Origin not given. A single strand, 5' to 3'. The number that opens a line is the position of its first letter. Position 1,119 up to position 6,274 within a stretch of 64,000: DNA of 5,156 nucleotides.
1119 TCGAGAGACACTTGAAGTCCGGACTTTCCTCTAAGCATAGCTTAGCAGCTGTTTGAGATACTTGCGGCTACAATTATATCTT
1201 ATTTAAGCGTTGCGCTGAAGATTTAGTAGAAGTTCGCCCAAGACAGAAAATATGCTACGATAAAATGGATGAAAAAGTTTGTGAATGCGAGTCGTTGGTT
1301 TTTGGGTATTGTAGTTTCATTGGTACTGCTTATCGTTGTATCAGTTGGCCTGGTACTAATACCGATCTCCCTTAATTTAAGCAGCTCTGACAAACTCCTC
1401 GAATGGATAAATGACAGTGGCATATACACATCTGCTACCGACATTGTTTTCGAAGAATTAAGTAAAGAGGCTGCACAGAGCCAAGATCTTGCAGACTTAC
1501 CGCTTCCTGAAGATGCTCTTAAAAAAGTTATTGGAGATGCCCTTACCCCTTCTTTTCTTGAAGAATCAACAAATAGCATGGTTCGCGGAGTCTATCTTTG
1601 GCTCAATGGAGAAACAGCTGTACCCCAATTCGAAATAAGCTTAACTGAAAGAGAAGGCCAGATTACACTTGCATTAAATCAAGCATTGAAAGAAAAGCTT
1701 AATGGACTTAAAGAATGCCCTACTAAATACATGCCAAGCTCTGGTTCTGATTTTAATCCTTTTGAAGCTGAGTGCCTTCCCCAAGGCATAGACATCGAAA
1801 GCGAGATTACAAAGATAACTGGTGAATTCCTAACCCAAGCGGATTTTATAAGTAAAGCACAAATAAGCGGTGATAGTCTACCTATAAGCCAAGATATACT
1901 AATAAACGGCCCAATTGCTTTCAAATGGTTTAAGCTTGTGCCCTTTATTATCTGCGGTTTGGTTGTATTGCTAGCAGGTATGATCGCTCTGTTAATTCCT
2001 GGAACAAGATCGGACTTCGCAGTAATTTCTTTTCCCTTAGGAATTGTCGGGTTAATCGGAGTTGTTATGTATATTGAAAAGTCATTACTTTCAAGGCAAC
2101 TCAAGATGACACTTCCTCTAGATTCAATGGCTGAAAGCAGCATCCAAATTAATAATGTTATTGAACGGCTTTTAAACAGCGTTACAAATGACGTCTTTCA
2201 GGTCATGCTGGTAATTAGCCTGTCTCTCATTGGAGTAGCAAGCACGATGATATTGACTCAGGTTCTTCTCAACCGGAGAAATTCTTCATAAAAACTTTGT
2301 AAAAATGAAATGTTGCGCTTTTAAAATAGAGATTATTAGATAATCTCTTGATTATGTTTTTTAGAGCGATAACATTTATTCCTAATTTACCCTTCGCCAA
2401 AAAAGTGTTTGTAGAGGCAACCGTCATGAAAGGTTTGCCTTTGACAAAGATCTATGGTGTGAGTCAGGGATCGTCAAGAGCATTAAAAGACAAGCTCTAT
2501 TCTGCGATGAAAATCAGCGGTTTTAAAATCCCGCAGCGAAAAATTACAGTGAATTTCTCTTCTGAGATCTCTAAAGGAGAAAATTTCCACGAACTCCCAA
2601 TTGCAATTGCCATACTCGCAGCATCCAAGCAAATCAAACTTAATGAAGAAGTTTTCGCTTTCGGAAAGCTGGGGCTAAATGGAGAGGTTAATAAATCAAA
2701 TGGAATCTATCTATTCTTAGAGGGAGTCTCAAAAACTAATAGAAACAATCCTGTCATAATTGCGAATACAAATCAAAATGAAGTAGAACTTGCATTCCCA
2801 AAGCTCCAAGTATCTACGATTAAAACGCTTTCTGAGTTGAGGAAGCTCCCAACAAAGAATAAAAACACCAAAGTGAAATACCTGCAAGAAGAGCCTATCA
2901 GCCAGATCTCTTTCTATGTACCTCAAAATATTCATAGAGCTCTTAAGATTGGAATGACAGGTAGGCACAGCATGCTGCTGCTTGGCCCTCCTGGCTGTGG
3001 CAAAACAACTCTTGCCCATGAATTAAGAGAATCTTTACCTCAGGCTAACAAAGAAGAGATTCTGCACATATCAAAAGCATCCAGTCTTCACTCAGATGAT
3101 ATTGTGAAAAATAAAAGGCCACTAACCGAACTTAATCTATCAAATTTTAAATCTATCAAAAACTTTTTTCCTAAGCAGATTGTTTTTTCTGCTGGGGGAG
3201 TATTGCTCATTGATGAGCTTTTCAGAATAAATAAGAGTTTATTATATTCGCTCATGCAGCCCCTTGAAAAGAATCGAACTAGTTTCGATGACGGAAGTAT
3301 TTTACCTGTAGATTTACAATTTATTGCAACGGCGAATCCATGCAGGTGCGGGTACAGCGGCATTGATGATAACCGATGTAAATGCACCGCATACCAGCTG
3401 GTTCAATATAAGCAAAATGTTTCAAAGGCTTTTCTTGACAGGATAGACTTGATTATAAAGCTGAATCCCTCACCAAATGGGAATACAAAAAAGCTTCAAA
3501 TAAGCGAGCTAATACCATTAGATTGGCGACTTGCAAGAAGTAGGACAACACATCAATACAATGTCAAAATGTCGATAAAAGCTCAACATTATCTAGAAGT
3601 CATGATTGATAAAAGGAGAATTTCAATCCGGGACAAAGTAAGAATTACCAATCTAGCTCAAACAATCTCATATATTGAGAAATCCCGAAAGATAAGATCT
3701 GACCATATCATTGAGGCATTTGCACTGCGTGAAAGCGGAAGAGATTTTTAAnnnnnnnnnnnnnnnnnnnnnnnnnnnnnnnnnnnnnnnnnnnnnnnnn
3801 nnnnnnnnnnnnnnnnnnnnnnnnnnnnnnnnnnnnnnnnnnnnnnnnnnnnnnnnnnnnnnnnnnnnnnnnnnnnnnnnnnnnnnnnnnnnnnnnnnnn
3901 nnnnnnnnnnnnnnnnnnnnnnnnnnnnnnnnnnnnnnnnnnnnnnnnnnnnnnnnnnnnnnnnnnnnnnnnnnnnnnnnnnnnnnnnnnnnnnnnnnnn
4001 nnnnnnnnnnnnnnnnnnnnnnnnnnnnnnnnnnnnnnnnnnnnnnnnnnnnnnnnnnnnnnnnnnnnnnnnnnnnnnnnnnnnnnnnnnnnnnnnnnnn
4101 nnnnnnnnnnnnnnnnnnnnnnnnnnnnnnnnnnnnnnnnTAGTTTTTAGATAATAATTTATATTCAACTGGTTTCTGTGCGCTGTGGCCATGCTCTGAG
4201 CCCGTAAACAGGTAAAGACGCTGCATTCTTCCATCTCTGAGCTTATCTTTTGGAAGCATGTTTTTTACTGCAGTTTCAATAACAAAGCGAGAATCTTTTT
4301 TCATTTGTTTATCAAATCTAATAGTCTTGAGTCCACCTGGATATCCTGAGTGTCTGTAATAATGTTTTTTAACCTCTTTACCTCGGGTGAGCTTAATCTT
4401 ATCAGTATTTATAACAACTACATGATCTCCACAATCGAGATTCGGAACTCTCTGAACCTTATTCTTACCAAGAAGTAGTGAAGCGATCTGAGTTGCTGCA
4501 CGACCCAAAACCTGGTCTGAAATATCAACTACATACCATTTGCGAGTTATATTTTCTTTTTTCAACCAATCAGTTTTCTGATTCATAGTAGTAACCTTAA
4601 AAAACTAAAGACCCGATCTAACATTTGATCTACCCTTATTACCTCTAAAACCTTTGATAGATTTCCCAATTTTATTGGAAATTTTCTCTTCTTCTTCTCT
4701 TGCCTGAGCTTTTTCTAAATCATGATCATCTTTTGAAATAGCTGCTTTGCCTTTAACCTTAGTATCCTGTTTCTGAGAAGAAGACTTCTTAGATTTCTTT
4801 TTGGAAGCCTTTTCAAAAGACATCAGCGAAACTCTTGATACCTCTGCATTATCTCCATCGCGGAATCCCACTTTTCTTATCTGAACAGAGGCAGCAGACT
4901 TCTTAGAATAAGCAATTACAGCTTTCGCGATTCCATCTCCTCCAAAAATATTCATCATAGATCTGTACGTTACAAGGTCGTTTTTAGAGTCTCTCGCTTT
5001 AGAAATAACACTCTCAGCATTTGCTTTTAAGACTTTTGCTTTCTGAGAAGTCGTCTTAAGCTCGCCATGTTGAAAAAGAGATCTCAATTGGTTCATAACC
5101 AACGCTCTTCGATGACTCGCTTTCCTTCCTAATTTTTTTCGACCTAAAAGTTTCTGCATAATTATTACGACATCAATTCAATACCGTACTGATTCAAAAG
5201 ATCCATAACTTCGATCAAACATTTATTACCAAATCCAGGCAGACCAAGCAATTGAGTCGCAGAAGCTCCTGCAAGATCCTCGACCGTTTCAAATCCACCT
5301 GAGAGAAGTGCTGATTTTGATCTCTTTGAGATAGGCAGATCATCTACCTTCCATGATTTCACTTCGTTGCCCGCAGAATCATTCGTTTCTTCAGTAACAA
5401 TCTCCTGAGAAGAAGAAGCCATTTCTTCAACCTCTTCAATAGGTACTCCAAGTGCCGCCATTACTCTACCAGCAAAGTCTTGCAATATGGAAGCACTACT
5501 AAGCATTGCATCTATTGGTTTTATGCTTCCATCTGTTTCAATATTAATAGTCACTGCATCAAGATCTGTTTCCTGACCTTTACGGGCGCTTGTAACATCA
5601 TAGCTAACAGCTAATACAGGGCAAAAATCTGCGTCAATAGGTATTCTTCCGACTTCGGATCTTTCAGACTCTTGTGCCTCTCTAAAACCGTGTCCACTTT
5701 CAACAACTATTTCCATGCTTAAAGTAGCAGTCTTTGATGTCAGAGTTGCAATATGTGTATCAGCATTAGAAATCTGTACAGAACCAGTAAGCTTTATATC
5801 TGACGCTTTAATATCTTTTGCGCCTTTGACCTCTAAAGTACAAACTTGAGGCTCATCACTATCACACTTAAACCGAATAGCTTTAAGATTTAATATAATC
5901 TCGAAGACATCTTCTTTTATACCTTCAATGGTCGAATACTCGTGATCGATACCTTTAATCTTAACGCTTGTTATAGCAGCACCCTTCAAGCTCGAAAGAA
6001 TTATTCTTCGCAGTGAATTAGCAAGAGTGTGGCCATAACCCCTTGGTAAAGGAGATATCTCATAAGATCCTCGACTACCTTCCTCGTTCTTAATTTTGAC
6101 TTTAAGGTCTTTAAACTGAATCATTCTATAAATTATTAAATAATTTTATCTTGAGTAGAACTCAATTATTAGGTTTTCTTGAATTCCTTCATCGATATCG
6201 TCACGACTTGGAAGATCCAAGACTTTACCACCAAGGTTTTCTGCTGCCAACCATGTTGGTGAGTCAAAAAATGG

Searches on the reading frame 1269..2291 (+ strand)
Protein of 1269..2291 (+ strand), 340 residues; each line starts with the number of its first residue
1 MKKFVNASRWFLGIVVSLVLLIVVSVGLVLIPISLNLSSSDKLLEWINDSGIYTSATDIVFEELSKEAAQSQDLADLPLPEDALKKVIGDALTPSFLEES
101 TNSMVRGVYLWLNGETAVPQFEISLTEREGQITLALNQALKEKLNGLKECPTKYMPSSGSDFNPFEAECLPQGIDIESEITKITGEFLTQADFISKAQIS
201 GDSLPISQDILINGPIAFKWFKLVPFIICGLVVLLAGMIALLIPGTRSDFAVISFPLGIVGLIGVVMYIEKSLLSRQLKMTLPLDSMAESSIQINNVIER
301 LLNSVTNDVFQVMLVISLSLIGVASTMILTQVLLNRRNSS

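Call 7: search_protein_families(library=pfam, max_evalue=0.01, proteins=[window:1269-2291:+])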
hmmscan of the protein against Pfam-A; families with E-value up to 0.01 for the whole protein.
window:1269-2291:+ (340 aa): 0 families

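Call 123: find_encoding_contigs(protein=window:1269-2291:+, flank=10000, max_places=2)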
Protein window:1269-2291:+ (340 aa): no gene with exactly this product is on record in the collection.

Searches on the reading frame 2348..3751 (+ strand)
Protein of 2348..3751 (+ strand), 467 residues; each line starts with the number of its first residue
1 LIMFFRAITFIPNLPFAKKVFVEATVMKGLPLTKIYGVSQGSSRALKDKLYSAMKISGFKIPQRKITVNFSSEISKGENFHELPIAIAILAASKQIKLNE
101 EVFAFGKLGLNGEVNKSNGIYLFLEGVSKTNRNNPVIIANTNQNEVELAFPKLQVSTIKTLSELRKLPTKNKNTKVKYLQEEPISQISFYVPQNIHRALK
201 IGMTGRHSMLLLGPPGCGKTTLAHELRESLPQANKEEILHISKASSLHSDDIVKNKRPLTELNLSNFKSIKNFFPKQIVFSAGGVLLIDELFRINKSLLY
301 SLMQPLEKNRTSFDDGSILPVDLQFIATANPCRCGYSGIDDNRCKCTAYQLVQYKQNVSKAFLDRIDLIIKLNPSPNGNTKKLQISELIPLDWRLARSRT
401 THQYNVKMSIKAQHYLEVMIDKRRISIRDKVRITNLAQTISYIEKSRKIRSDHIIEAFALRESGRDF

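Call 7: search_protein_families(library=pfam, max_evalue=0.01, proteins=[window:2348-3751:+])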
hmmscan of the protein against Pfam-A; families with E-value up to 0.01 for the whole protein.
window:2348-3751:+ (467 aa): 22 families
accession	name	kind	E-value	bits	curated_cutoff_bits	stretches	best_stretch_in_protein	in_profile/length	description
PF01078.27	Mg_chelatase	-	4.7e-36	124.6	20.3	1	194-376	10-203/207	Magnesium chelatase, subunit ChlI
PF13541.12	ChlI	-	3.7e-21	75.7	27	1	22-141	1-120/121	Subunit ChlI of Mg-chelatase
PF07728.20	AAA_5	-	3e-12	47.2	22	1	209-333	2-125/139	AAA domain (dynein-related subfamily)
PF00004.35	AAA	-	7.7e-07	30.1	21.2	1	209-298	1-73/131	ATPase family associated with various cellular activities (AAA)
PF13335.12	Mg_chelatase_C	-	9.1e-07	29.8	26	1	405-461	38-94/94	Magnesium chelatase, subunit ChlI C-terminal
PF00493.29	MCM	-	1.2e-05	25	23.3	1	201-379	52-211/224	MCM P-loop domain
PF13401.12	AAA_22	-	2.2e-05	25.2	27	1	205-291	4-93/130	AAA domain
PF20720.3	nSTAND3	-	5.5e-05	23.4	27.2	1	190-246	1-56/155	Novel STAND NTPase 3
PF13191.12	AAA_16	-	8.8e-05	23.5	32.6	1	196-233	13-51/167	AAA ATPase domain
PF20030.5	bpMoxR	-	0.00012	21.6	27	1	194-239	19-63/205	MoxR domain in the MoxR-vWA-beta-propeller ternary systems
PF13238.12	AAA_18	-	0.00033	21.6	29.4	1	210-254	2-42/128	AAA domain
PF05496.18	RuvB_N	-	0.00066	19.9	27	0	208-230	35-57/159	Holliday junction DNA helicase RuvB P-loop domain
PF13245.12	AAA_19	-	0.00068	20.3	25.1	1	205-309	10-117/134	AAA domain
PF07724.20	AAA_2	-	0.0013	19.2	27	1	208-367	5-164/166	AAA domain (Cdc48 subfamily)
PF13173.12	AAA_14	-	0.0017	18.8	27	1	208-295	4-75/129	AAA domain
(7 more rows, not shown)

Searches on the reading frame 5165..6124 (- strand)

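Call 7: search_protein_families(library=pfam, max_evalue=0.01, proteins=[window:5165-6124:-])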
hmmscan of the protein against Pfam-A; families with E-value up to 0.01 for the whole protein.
window:5165-6124:- (319 aa): 4 families
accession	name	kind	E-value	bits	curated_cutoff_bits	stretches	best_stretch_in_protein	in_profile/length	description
PF01000.31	RNA_pol_A_bac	-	3.2e-28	98.8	33.9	1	54-167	1-118/119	RNA polymerase Rpb3/RpoA insert domain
PF01193.29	RNA_pol_L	-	1.6e-20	73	24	1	25-216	2-72/74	RNA polymerase Rpb3/Rpb11 dimerisation domain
PF03118.21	RNA_pol_A_CTD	-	1.5e-08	34.7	23.8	1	250-311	5-66/67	Bacterial RNA polymerase, alpha chain C terminal domain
PF14520.12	HHH_5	-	2.2e-06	28.5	27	1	271-301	16-46/57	Helix-hairpin-helix domain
